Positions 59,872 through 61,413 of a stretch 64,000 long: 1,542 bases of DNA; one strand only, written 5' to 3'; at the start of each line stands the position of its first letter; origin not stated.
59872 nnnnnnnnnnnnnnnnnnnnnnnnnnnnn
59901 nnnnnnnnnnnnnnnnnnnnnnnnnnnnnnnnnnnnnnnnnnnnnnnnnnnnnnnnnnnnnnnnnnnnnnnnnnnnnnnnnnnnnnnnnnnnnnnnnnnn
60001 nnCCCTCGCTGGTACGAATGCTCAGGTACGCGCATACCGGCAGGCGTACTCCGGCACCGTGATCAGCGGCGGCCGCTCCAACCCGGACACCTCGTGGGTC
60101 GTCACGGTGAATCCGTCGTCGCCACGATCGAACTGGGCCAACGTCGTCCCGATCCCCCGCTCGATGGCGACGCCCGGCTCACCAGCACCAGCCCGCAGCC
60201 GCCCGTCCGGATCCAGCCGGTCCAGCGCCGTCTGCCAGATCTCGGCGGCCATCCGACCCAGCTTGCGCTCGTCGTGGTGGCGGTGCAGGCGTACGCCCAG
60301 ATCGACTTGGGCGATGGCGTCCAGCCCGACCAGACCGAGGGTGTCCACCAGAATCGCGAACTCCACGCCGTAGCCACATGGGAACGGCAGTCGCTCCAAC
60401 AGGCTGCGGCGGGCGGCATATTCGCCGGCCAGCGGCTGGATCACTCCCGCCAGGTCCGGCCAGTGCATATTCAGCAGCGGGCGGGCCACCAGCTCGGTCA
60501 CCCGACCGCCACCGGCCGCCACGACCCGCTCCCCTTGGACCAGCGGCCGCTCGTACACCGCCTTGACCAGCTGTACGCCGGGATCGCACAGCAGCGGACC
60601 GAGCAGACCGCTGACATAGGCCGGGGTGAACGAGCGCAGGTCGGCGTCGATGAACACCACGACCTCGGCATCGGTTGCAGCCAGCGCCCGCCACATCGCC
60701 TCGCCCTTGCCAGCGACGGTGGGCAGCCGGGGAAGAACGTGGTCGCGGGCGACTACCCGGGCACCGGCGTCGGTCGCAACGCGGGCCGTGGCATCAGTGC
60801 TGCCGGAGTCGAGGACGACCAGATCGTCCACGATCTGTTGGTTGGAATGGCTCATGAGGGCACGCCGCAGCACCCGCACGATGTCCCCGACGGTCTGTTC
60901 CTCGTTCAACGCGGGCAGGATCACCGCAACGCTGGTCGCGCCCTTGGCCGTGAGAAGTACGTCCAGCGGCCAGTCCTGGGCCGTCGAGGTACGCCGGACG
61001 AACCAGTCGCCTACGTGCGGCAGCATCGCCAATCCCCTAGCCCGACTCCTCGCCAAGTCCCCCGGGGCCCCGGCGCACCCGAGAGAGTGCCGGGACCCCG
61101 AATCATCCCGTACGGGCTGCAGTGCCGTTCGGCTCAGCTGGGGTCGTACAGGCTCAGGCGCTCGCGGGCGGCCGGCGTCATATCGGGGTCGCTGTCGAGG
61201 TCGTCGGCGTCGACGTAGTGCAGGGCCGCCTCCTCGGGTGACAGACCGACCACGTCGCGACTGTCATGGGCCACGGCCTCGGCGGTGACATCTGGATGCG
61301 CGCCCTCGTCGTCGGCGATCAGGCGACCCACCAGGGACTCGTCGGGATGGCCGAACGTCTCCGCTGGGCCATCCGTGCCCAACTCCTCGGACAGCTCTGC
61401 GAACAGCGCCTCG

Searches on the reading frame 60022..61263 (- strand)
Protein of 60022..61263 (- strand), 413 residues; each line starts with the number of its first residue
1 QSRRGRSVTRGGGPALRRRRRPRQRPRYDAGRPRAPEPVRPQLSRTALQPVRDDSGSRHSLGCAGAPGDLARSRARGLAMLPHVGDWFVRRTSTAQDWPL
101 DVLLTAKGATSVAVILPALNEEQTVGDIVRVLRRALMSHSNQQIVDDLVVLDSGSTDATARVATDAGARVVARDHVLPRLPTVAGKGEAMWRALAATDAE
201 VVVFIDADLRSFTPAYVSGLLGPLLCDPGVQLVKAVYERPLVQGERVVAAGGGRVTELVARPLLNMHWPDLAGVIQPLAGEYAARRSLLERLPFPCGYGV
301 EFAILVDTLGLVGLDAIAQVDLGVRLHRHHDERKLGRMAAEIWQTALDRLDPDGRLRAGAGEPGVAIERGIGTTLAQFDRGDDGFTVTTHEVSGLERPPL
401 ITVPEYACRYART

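Call 40: search_protein_families(library=pfam, proteins=[window:60022-61263:-], max_evalue=0.00001)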
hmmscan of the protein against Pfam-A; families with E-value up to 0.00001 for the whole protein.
window:60022-61263:- (413 aa): 1 family
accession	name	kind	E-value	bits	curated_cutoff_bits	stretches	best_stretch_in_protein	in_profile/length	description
PF00535.33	Glycos_transf_2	-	7.2e-09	36.2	23.3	1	114-210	2-90/168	Glycosyl transferase family 2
